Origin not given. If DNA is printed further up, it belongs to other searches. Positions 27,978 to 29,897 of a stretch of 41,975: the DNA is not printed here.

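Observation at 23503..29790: AT-rich five-gene cargo block inside the serine-recombinase element: candidate undescribed defence-type locus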

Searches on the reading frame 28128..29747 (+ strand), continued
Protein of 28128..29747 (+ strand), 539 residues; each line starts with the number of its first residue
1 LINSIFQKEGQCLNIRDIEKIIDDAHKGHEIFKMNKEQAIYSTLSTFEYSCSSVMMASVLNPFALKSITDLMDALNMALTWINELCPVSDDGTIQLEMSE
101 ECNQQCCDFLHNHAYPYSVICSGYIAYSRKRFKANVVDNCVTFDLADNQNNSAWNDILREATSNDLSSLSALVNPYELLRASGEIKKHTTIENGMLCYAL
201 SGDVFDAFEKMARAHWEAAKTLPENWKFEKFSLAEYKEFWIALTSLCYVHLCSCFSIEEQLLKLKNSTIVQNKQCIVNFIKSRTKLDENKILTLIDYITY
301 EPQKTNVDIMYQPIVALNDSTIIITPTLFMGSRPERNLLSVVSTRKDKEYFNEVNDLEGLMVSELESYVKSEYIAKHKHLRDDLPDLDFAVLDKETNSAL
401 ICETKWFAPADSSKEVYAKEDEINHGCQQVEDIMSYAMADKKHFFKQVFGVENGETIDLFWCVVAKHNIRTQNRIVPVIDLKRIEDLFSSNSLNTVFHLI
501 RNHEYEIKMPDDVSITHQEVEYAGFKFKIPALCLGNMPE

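Call 74: search_protein_families(library=padloc, proteins=[L013:14-1072:+, L013:1074-2267:+, L013:3926-5290:+, L014:3739-4860:+, L014:5683-6981:+, L021:6370-7563:+, L021:7553-8314:+, L021:1210-5877:+, L022:14435-15910:+, L028:6997-9570:+], max_evalue=0.00001)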
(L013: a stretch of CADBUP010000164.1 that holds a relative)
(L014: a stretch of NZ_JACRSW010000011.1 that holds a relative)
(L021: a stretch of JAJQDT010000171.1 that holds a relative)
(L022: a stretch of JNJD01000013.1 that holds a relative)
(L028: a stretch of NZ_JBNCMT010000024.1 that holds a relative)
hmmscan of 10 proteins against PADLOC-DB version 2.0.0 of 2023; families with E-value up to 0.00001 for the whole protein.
L013:14-1072:+ (352 aa): 35 families (the best 25 are shown)
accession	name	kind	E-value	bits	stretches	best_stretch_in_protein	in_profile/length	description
PDLC00102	GajA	-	1.5e-104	348.4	1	5-344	192-529/532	AAA ATPase domain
PDLC00098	GajA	-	1.8e-85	285.7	1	3-344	190-531/534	AAA ATPase domain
PDLC00078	GajA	-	4.4e-28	96.3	1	12-328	227-554/580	AAA ATPase domain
PDLC00080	GajA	-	1.1e-19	68.7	1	25-319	213-511/622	AAA ATPase domain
PDLC00099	GajA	-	6.6e-19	66.3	1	18-321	212-516/626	AAA ATPase domain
PDLC00071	GajA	-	3e-17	60.7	1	17-280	181-453/588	AAA ATPase domain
PDLC00064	GajA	-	1.2e-16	58.8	1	10-287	25-333/464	AAA ATPase domain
PDLC00066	GajA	-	1.5e-16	58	1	31-293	200-480/567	AAA ATPase domain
PDLC00081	GajA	-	5.6e-16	56.4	1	28-317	199-500/574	AAA ATPase domain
PDLC00067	GajA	-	8.6e-16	55.5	1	10-286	195-500/604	AAA ATPase domain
PDLC00096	GajA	-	3.3e-15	53.9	1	27-259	200-464/630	AAA ATPase domain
PDLC00070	GajA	-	3e-14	50.6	1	8-295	184-494/596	AAA ATPase domain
PDLC00091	GajA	-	8.4e-14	49.3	1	95-258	292-477/627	AAA ATPase domain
PDLC04168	GajA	-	1.3e-12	45.2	1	15-273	186-455/570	-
PDLC00077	GajA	-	2.3e-12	44.3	1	51-299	273-548/616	AAA ATPase domain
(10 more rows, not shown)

L013:1074-2267:+ (397 aa): 24 families
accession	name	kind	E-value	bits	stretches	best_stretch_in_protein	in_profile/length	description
PDLC00148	GajB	-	5.4e-97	323.1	1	1-374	1-360/369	UrvD helicase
PDLC00140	GajB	-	2.9e-88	294.6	1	1-371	1-350/365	UrvD helicase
PDLC00120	GajB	-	7.2e-28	95.9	2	4-249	3-235/458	UrvD helicase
PDLC00117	GajB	-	2.4e-15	54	1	304-371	510-578/604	UrvD helicase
PDLC00119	GajB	-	4.4e-15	53.6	1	6-99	20-113/565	UrvD helicase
PDLC03802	RTasHel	-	4.8e-14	50.1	0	153-208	186-241/675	DRT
PDLC00123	GajB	-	1.1e-12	45.3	1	2-262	17-269/540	UrvD helicase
PDLC00122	GajB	-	3.5e-12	44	1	2-275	17-272/502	UrvD helicase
PDLC00132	GajB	-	2.8e-11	40.8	1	157-219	212-274/625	UrvD helicase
PDLC00118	GajB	-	8.1e-11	39.5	1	2-291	6-272/515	UrvD helicase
PDLC00130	GajB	-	9e-11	38.7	0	5-83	19-100/589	UrvD helicase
PDLC00103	GajB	-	1.4e-10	38.7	1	156-198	208-251/612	UrvD helicase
PDLC00112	GajB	-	1.8e-10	38.1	0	156-276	208-315/581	UrvD helicase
PDLC00106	GajB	-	3.7e-10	36.9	0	5-79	20-101/577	UrvD helicase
PDLC00104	GajB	-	1.1e-09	35.5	0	306-369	501-565/574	UrvD helicase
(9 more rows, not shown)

L013:3926-5290:+ (454 aa): 0 families

L014:3739-4860:+ (373 aa): 0 families

L014:5683-6981:+ (432 aa): 6 families
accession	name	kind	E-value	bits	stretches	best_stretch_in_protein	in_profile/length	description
PDLC04787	PDC-S01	-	4.1e-109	363.2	1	4-429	6-409/412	-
PDLC04789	PDC-S01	-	2.7e-30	103.7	1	11-330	6-300/375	-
PDLC04791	PDC-S01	-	3.2e-20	70.2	1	22-372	19-347/395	-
PDLC04790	PDC-S01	-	8.7e-18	62.2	1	175-344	170-342/422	-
PDLC04788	PDC-S01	-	2.9e-11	40.9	1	177-319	178-320/448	-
PDLC04786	PDC-S01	-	9.3e-10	35.8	0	26-172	24-158/439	-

L021:6370-7563:+ (397 aa): 18 families
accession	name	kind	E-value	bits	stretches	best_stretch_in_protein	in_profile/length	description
PDLC02335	AbiLi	-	5.4e-52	174.9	1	7-393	47-290/326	AbiLi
PDLC04426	PDC-M12A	-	1.2e-39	134.8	1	9-384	1-367/369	-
PDLC02980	AriA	-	5.7e-20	70.5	2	236-339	220-304/304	-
PDLC04427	PDC-M12A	-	1.8e-12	45.4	1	92-384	26-314/316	-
PDLC02979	AriA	-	1.4e-11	42.8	1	9-190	1-122/373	-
PDLC04135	mad3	-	1.2e-09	36.3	0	241-360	232-346/374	mads_3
PDLC04176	HEC-01A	-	2e-09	35.3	0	253-341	235-324/371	-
PDLC03878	NsnB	-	1.3e-08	33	1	51-343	25-286/345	-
PDLC00274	PtuA1|PtuA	-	3.6e-08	31.1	0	245-356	256-365/438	AAA ATPase domain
PDLC02915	ATPase-Toprim_I-B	-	4.4e-08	30.4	0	297-369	258-331/623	-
PDLC04178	HEC-01A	-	3.3e-07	27.7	0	298-356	291-349/399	-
PDLC04177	HEC-01A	-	5.7e-07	26.9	0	258-368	262-369/393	-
PDLC04183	HEC-01A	-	1.2e-06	25.8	0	257-361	268-368/402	-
PDLC04182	HEC-01A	-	1.7e-06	25.3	0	8-73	2-57/406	-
PDLC00295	PtuA1|PtuA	-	2e-06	25.2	0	10-71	3-56/451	AAA ATPase domain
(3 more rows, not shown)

L021:7553-8314:+ (253 aa): 2 families
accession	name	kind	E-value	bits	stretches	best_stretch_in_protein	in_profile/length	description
PDLC04430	PDC-M12B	-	7.3e-08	30.5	1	95-226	85-218/251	-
PDLC04432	PDC-M12B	-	5.7e-06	24.1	0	11-226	4-210/246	-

L021:1210-5877:+ (1555 aa): 1 family
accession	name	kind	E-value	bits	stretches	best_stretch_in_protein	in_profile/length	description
PDLC02169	Avs4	-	1.7e-40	136.3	1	146-1024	159-1051/1570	-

L022:14435-15910:+ (491 aa): 11 families
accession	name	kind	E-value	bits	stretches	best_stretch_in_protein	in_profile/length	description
PDLC02335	AbiLi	-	3.4e-26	90.1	1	13-439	52-265/326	AbiLi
PDLC02980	AriA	-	1.4e-16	59.3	1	303-410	204-299/304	-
PDLC02979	AriA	-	2.7e-15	55.1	1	11-410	3-369/373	-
PDLC04135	mad3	-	8e-12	43.4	1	10-416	1-329/374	mads_3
PDLC04391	PDC-M07A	-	2e-09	35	1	47-185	26-173/412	-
PDLC04426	PDC-M12A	-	1.6e-07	29.1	0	350-412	260-321/369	-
PDLC04168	GajA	-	2.2e-07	27.9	0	336-430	244-338/570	-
PDLC04182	HEC-01A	-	2.9e-07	27.8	0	11-179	4-166/406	-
PDLC04177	HEC-01A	-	6e-07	26.8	0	47-144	31-131/393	-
PDLC04178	HEC-01A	-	7.2e-07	26.6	0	8-70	6-56/399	-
PDLC02336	AbiLi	-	1.9e-06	25.7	0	352-417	231-296/340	AbiLi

L028:6997-9570:+ (857 aa): 0 families

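Call 75: search_protein_families(library=ncbifam, alignment_id=A3, max_evalue=0.001)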
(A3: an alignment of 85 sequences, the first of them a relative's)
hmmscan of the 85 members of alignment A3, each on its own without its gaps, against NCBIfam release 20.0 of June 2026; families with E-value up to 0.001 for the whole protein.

A. member 1, P0361 (533 aa): 0 families

B. families by the number of members that match (of 85 scanned): 7 families
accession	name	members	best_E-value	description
NF004088.0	PRK05590.1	12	3e-11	hypothetical protein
NF002592.0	PRK02250.1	10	1.3e-09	hypothetical protein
TIGR04102.1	SWIM_PBPRA1643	8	2.3e-09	PBPRA1643 family SWIM/SEC-C metal-binding motif protein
NF007704.0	PRK10396.1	7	1.2e-09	hypothetical protein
NF002449.0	PRK01617.1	6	2.7e-09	hypothetical protein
NF001213.0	PRK00183.1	5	4.2e-07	hypothetical protein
NF002486.0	PRK01752.1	1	0.00043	YchJ family protein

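Call 80: fold_search(model_id=the predicted structure, library=viral)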
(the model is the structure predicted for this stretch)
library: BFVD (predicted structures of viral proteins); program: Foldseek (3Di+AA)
matches with E <= 10: 203; with E <= 0.001: 0
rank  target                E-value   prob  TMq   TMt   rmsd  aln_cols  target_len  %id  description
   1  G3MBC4                6.9e-02  0.80  0.15  0.23  15.7       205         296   12  Gp54 [Bacillus phage G]
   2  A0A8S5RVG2            7.7e-02  0.77  0.12  0.28  12.6       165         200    9  PD-(D/E)XK nuclease superfamily protein [Siphoviridae sp. ctHip2]
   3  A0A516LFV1            9.8e-02  0.33  0.11  0.16  17.8       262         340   13  (no name in the UniProt tables at hand)
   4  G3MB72                1.1e-01  0.41  0.12  0.25  16.7       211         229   11  Gp692 [Bacillus phage G]
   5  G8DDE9                1.9e-01  0.54  0.09  0.20   8.7       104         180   10  (no name in the UniProt tables at hand)
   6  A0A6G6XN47            1.9e-01  0.28  0.10  0.21  17.3       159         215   13  (no name in the UniProt tables at hand)
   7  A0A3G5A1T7            3.3e-01  0.82  0.15  0.37   6.4       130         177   11  Uncharacterized protein [Gaeavirus sp.]
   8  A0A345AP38            3.4e-01  0.25  0.14  0.21  13.8       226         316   10  (no name in the UniProt tables at hand)
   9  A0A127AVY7            3.6e-01  0.05  0.07  0.09  27.9       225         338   15  Uncharacterized protein [Bacillus phage SP-15]
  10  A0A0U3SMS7            4.0e-01  0.08  0.10  0.10  21.2       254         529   12  DNA-binding protein [Bat mastadenovirus]
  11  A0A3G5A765            4.4e-01  0.06  0.11  0.10  22.4       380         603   11  C2H2-type domain-containing protein [Harvfovirus sp.]
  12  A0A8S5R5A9            4.8e-01  0.18  0.17  0.27  17.3       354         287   13  Putative nuclease of the RecB family [Ackermannviridae sp. ctaCq7]
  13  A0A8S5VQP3            5.6e-01  0.51  0.15  0.23   8.3       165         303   10  (no name in the UniProt tables at hand)
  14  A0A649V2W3            5.6e-01  0.44  0.12  0.27   6.2       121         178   14  DUF2726 domain-containing protein [Lactococcus phage P1048]
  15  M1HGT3                6.2e-01  0.30  0.14  0.16  10.4       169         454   15  (no name in the UniProt tables at hand)
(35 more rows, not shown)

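Call 91: search_dna_similar(query=window:28164-29747:+, collection=phages, mode=protein, max_evalue=0.001)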
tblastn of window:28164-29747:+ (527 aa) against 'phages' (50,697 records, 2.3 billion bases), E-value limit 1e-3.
Records with a match: 1; places in all: 1; records where one place covers at least 80% of the query: 0.
Best place of each record, by identity: <60% 1.
By first word of the organism name: Bacteriophage 1.
By host as written in the record: - 1.
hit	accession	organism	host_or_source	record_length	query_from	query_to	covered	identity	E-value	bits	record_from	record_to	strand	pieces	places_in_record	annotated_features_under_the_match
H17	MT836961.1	Bacteriophage sp.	human fecal samples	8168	3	224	41%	26.9%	1e-10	91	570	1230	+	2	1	record has no annotation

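Call 93: get_annotated_region(hit=H16, flank=7000)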
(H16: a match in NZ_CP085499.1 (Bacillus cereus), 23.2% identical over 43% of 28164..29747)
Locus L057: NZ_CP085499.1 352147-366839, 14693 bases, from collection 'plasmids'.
description: Bacillus cereus strain A22 plasmid unnamed1, complete sequence
organism: Bacillus cereus (NCBI taxid 1396)
taxonomy: Bacteria; Bacillota; Bacilli; Bacillales; Bacillaceae; Bacillus; Bacillus cereus
host: -; source: coffee,cell culture,root; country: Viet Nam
typing (MOB-suite, as given by PLSDB): non-mobilizable; replicon rep_cluster_164,rep_cluster_1751
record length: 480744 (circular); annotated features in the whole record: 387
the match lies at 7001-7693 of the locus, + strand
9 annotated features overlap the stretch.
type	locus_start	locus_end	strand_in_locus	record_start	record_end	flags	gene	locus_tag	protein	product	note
CDS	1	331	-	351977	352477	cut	-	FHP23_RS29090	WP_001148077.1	hypothetical protein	-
CDS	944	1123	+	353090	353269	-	-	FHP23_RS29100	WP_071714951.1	DUF4083 family protein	-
CDS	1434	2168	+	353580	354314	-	-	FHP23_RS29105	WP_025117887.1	DUF874 family protein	-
CDS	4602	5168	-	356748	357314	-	-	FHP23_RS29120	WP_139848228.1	hypothetical protein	-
CDS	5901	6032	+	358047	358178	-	-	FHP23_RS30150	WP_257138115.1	hypothetical protein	-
CDS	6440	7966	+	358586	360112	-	-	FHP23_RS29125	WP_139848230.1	hypothetical protein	-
CDS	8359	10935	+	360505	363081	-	-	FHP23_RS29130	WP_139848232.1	AAA family ATPase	-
CDS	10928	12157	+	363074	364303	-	-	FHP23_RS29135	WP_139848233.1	ATP-dependent helicase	-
CDS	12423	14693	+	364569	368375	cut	-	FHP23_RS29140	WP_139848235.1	hypothetical protein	-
